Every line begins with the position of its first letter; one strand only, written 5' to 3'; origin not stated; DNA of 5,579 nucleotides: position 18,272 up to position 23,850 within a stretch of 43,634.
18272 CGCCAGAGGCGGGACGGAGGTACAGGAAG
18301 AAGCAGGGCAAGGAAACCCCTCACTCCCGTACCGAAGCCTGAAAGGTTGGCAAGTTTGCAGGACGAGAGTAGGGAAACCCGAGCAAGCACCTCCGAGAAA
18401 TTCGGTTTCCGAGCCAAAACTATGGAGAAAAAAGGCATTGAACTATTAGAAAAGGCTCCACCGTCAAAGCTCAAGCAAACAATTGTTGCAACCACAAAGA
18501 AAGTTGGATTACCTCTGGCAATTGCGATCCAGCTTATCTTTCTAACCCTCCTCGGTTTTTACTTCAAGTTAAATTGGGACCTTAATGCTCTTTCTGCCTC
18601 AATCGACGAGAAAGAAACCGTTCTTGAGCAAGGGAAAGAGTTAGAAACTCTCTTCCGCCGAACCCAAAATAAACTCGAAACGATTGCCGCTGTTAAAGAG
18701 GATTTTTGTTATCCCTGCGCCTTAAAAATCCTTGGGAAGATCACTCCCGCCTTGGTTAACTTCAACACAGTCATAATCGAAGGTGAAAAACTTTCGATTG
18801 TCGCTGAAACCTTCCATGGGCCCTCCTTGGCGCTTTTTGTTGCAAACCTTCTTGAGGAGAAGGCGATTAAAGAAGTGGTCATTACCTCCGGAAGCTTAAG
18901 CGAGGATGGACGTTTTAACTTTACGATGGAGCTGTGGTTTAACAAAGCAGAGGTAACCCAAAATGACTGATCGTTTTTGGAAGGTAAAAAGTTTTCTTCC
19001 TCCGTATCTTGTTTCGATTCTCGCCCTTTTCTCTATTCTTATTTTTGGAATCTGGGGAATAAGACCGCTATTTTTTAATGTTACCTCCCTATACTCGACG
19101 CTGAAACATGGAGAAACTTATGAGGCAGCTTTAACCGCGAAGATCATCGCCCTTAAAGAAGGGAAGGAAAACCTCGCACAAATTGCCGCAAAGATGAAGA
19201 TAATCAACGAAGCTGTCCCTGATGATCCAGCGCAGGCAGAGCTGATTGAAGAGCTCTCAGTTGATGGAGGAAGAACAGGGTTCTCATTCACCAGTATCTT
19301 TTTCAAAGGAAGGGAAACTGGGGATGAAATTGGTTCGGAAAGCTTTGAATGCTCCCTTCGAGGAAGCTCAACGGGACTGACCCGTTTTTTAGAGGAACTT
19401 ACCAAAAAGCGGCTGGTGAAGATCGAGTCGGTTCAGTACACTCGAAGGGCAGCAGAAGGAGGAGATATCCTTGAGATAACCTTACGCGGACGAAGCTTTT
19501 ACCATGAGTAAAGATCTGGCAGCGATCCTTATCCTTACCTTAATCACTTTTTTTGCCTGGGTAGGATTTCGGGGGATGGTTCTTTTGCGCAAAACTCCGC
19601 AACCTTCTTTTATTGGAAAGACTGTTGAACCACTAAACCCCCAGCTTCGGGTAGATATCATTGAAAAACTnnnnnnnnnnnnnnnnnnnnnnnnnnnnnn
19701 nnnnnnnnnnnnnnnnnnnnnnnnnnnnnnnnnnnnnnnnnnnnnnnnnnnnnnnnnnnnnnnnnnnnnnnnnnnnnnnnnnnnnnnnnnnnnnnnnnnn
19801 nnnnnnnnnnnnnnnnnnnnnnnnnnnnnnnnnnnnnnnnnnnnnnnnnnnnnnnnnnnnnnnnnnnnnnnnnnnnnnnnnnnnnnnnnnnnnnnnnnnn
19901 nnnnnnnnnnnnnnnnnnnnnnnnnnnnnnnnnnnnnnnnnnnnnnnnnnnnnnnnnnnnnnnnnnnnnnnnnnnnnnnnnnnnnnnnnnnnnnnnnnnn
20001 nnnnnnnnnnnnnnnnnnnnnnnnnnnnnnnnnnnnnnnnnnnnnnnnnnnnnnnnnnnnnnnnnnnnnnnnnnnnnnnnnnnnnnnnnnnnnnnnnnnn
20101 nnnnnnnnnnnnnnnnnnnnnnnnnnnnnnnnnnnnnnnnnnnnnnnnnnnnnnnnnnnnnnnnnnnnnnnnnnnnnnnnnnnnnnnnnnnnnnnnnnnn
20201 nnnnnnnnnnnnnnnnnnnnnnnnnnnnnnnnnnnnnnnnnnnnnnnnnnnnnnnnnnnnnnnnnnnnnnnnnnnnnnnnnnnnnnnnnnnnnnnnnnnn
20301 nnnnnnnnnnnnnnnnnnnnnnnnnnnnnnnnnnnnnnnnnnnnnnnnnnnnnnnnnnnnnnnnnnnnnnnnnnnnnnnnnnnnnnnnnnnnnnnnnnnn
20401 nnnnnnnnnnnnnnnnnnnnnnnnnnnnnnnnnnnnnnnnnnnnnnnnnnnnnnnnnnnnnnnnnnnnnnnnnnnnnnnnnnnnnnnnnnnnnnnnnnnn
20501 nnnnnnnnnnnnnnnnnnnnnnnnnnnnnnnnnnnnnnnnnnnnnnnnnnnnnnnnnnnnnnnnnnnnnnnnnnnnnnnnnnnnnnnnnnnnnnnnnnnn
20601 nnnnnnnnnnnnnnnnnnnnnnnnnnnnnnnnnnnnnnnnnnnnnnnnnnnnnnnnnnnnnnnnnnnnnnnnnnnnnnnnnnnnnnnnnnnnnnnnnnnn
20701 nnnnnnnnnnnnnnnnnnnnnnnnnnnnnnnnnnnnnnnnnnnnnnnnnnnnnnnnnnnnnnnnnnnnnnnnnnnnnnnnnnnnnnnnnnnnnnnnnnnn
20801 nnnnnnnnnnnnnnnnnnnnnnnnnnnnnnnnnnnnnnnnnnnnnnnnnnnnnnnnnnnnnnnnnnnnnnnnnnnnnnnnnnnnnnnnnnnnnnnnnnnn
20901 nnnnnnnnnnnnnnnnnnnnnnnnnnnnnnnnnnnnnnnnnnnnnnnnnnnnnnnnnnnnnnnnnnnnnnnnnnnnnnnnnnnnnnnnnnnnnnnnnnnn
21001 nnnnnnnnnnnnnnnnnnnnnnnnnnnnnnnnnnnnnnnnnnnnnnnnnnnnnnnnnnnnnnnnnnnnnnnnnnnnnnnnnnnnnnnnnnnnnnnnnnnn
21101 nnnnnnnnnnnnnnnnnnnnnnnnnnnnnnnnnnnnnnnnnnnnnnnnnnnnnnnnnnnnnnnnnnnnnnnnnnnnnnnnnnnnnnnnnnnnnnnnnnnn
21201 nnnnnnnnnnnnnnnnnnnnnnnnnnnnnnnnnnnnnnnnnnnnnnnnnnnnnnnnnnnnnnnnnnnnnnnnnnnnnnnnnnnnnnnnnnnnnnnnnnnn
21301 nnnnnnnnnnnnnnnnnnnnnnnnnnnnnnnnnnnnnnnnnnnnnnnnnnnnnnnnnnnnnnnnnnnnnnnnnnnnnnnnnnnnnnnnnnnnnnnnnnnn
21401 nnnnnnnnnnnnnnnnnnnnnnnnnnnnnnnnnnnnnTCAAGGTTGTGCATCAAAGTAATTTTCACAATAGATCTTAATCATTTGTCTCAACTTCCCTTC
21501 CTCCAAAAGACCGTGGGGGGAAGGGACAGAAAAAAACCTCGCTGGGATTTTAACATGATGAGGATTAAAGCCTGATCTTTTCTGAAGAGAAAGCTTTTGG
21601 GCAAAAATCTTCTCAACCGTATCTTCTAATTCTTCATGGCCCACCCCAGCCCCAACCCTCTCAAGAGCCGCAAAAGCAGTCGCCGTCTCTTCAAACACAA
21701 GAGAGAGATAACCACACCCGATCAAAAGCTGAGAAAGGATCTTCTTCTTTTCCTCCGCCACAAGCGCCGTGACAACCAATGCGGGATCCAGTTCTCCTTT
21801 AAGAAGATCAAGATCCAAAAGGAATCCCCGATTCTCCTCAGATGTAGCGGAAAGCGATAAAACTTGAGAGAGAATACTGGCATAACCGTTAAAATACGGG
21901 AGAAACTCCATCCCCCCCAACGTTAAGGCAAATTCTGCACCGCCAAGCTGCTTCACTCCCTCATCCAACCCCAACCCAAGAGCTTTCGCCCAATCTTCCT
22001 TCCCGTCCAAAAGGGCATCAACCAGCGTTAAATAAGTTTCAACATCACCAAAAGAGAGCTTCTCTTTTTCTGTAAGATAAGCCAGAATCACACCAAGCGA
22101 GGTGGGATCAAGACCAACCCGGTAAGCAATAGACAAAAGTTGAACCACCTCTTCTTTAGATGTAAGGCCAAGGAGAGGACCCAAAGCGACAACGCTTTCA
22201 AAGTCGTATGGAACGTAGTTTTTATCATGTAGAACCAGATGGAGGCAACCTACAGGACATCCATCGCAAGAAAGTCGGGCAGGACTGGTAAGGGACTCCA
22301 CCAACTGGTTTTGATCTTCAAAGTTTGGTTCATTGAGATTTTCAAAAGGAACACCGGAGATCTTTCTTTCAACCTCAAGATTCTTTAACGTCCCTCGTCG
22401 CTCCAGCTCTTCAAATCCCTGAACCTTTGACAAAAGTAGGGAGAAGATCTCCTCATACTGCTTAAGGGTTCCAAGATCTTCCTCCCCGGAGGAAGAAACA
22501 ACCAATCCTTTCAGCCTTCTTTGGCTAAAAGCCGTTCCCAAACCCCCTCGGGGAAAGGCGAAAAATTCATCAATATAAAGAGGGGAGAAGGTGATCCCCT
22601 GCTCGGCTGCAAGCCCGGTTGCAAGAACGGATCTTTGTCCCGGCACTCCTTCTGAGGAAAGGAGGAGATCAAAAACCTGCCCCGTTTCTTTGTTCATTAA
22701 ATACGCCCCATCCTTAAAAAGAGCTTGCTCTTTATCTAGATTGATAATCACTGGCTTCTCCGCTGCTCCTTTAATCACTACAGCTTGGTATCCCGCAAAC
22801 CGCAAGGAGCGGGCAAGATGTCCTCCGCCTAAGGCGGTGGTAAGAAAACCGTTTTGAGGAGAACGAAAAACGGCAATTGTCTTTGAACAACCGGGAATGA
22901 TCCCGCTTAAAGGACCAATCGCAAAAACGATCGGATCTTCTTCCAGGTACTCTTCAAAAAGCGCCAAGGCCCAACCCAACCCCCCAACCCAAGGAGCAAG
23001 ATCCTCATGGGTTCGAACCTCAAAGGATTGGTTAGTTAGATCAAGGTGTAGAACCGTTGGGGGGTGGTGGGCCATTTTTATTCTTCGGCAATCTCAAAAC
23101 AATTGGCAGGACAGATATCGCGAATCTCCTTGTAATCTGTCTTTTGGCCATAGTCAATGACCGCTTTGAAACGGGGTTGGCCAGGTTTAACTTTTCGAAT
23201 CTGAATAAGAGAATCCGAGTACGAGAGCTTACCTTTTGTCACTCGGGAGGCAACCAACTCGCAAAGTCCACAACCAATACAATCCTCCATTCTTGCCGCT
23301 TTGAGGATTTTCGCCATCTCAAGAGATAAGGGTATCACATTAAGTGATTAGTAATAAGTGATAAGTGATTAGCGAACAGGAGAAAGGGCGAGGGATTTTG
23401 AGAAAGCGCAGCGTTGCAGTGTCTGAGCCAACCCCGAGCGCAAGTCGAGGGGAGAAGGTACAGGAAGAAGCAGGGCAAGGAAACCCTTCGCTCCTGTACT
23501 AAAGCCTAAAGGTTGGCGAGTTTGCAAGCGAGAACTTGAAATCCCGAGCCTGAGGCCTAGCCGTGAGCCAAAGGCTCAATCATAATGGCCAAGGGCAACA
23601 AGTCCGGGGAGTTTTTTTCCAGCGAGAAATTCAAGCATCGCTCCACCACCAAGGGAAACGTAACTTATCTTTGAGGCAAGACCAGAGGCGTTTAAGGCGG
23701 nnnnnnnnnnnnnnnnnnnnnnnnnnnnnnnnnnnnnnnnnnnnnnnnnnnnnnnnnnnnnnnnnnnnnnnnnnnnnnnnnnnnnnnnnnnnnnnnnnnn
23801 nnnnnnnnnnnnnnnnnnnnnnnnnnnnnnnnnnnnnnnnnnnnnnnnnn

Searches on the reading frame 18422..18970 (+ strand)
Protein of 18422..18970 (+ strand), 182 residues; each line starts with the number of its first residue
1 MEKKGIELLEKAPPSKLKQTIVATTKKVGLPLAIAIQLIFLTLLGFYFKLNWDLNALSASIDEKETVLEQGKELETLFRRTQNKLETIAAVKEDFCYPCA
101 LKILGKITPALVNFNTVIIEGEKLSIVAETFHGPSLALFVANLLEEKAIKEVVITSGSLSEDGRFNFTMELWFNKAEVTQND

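Call 22: find_homologous_proteins(query=window:18422-18970:+)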
Query window:18422-18970:+ (182 aa): 6 proteins with E <= 0.001 among 503 candidates.
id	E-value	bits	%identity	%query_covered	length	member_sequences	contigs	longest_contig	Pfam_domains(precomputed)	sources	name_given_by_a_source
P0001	2.1e-110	384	100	100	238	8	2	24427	-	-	-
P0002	2.0e-72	260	70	99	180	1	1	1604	-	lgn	-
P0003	4.6e-69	249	68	99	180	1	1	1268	-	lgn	-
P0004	4.7e-68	246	67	99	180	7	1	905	-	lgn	-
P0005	2.5e-65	237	63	99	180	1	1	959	-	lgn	-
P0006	2.9e-53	198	54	98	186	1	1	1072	-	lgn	-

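Call 23: find_encoding_contigs(protein=P0002, flank=10000, max_places=4)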
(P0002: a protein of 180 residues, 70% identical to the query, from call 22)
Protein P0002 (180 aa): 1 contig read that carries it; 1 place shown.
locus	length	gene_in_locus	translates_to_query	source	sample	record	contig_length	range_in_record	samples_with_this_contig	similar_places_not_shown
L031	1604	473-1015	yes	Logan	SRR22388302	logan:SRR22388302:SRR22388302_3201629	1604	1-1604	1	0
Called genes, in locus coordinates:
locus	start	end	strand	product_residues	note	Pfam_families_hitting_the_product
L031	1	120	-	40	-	?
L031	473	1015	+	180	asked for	-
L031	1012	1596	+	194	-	-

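Call 24: find_encoding_contigs(protein=P0003, flank=10000, max_places=4)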
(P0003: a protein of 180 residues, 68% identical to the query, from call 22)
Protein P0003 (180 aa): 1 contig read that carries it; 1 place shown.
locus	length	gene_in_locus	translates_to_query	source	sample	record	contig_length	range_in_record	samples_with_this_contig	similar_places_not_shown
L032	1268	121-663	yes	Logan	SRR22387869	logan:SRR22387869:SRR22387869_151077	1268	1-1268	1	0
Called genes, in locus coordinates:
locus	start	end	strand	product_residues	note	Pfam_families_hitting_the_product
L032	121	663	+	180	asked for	-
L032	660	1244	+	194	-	-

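Call 25: find_encoding_contigs(protein=P0006, flank=10000, max_places=4)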
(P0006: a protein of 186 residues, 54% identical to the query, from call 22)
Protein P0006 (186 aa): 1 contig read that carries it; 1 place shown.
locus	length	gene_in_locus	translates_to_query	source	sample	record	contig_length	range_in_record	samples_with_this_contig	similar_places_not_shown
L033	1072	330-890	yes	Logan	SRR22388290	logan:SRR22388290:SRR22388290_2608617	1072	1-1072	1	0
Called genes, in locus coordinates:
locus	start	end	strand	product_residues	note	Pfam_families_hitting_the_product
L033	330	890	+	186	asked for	-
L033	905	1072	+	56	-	?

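Call 109: search_protein_families(library=pfam, proteins=[window:18422-18970:+], max_evalue=0.1)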
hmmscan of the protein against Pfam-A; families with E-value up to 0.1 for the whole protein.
window:18422-18970:+ (182 aa): 1 family
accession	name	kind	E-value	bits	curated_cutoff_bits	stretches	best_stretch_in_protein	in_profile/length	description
PF05137.18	PilN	-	0.00074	19.9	22.8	1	101-170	3-75/78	Fimbrial assembly protein (PilN)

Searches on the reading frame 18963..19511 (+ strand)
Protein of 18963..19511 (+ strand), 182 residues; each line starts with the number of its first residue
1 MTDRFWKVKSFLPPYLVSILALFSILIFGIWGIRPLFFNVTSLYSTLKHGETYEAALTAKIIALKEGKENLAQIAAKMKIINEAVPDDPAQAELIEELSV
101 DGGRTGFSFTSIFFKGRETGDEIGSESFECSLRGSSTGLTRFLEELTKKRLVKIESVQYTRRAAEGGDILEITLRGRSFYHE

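Call 109: search_protein_families(library=pfam, proteins=[window:18963-19511:+], max_evalue=0.1)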
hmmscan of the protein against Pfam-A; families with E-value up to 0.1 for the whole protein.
window:18963-19511:+ (182 aa): 1 family
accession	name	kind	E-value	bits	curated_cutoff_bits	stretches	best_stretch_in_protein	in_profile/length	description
PF04350.18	PilO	-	2.1e-06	28.4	22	1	58-174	19-136/145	Pilus assembly protein, PilO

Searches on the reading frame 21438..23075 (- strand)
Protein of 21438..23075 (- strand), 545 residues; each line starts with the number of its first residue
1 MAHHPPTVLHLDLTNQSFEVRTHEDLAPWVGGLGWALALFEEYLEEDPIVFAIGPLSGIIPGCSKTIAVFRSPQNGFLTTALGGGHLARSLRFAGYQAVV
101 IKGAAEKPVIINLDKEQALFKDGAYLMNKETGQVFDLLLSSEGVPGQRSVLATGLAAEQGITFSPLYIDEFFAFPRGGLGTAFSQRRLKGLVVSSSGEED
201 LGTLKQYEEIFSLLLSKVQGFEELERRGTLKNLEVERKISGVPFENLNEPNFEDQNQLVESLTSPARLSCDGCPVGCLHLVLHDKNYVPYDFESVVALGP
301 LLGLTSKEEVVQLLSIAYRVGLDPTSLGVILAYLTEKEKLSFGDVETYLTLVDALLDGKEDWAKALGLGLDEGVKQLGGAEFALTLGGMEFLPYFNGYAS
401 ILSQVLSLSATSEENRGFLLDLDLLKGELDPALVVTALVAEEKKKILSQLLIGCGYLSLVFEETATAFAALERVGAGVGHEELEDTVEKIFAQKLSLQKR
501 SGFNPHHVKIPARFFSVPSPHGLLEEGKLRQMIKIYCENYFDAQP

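Call 14: find_encoding_contigs(protein=window:21438-23075:-, flank=10000, max_places=10)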
Protein window:21438-23075:- (545 aa): 23 contigs read that carry it; 10 places shown.
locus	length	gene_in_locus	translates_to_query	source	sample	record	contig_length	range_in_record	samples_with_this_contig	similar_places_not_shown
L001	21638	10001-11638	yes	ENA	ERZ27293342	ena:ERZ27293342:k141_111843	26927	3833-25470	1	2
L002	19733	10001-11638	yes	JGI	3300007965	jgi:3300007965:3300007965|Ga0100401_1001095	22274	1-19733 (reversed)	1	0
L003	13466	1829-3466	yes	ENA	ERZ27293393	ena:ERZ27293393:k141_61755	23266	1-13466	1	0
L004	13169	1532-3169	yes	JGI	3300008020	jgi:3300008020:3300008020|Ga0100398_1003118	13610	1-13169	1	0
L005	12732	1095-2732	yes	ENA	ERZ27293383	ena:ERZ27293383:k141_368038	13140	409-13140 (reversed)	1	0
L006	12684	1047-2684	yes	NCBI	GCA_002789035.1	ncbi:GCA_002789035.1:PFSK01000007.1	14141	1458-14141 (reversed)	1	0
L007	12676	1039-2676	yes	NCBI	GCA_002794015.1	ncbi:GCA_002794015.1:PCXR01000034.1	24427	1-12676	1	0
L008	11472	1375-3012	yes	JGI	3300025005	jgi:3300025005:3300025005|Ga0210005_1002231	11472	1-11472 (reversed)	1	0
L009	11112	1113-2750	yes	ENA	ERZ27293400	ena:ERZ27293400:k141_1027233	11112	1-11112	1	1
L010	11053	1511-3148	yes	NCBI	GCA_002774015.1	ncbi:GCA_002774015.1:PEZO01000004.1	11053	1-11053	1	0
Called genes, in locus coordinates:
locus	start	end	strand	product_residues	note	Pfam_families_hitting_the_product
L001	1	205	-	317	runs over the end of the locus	PF02388:FemAB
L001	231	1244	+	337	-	PF02388:FemAB, PF13480:Acetyltransf_6, PF02388:FemAB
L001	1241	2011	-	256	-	PF00398:RrnaAD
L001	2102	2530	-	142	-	PF06725:3D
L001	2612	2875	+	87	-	PF00085:Thioredoxin, PF13098:Thioredoxin_2, PF13905:Thioredoxin_8 (weak)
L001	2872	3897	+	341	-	PF00044:Gp_dh_N, PF02800:Gp_dh_C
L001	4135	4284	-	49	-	-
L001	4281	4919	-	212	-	PF09335:VTT_dom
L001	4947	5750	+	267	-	-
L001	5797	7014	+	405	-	-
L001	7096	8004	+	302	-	PF00041:fn3 (weak), PF16656:Pur_ac_phosph_N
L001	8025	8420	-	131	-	-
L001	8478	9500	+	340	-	PF00162:PGK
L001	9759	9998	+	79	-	-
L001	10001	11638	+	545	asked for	PF02730:AFOR_N, PF01314:AFOR_C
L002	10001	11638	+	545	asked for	PF02730:AFOR_N, PF01314:AFOR_C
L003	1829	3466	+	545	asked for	PF02730:AFOR_N, PF01314:AFOR_C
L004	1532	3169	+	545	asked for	PF02730:AFOR_N, PF01314:AFOR_C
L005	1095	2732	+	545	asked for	PF02730:AFOR_N, PF01314:AFOR_C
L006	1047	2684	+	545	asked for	PF02730:AFOR_N, PF01314:AFOR_C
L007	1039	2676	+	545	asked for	PF02730:AFOR_N, PF01314:AFOR_C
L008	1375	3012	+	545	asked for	PF02730:AFOR_N, PF01314:AFOR_C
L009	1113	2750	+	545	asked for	PF02730:AFOR_N, PF01314:AFOR_C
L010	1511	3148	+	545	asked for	PF02730:AFOR_N, PF01314:AFOR_C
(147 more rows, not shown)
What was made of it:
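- Checked: The real start of that gene is ATG 18422; the 272-aa and 238-aa calls run through the element (calls 14, 22, 109).
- It occurs in either orientation relative to host transcription: copy 1 is sense and copy 2 antisense within co-directional gene pairs (call 14).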

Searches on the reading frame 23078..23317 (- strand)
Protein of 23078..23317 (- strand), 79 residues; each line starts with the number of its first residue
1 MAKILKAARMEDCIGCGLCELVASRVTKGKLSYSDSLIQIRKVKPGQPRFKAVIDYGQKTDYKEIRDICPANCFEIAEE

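Call 109: search_protein_families(library=pfam, proteins=[window:23078-23317:-], max_evalue=0.1)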
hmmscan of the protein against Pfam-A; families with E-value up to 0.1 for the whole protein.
window:23078-23317:- (79 aa): 6 families
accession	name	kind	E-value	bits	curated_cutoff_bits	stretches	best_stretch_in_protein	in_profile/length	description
PF00037.32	Fer4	-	0.011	16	21.1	1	10-21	5-16/24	4Fe-4S binding domain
PF13459.11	Fer4_15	-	0.014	16.5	22.4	1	11-76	6-66/66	4Fe-4S single cluster domain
PF12838.12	Fer4_7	-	0.017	16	27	0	13-59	2-38/52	4Fe-4S dicluster domain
PF14697.11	Fer4_21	-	0.056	14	35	0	9-22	37-50/59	4Fe-4S dicluster domain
PF13370.11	Fer4_13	-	0.064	14.4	24.5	0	11-73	4-55/58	4Fe-4S single cluster domain of Ferredoxin I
PF12797.12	Fer4_2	-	0.069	13.6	24.5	1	11-21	8-18/22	4Fe-4S binding domain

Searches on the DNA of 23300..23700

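Call 8: search_rna_families(source=window, start=23300, end=23700, threshold=evalue, max_evalue=10, show_alignments=3)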
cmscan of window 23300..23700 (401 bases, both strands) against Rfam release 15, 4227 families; matches with E-value up to 10: 2.
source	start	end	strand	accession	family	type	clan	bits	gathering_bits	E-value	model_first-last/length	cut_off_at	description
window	23582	23665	-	RF01404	PinT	Gene; sRNA;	-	12.6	60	7.1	1-76/76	no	PinT (STnc440) Hfq binding RNA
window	23472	23487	-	RF01716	PhotoRC-I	Cis-reg;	-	11.3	45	2.7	5-20/44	no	PhotoRC-I RNA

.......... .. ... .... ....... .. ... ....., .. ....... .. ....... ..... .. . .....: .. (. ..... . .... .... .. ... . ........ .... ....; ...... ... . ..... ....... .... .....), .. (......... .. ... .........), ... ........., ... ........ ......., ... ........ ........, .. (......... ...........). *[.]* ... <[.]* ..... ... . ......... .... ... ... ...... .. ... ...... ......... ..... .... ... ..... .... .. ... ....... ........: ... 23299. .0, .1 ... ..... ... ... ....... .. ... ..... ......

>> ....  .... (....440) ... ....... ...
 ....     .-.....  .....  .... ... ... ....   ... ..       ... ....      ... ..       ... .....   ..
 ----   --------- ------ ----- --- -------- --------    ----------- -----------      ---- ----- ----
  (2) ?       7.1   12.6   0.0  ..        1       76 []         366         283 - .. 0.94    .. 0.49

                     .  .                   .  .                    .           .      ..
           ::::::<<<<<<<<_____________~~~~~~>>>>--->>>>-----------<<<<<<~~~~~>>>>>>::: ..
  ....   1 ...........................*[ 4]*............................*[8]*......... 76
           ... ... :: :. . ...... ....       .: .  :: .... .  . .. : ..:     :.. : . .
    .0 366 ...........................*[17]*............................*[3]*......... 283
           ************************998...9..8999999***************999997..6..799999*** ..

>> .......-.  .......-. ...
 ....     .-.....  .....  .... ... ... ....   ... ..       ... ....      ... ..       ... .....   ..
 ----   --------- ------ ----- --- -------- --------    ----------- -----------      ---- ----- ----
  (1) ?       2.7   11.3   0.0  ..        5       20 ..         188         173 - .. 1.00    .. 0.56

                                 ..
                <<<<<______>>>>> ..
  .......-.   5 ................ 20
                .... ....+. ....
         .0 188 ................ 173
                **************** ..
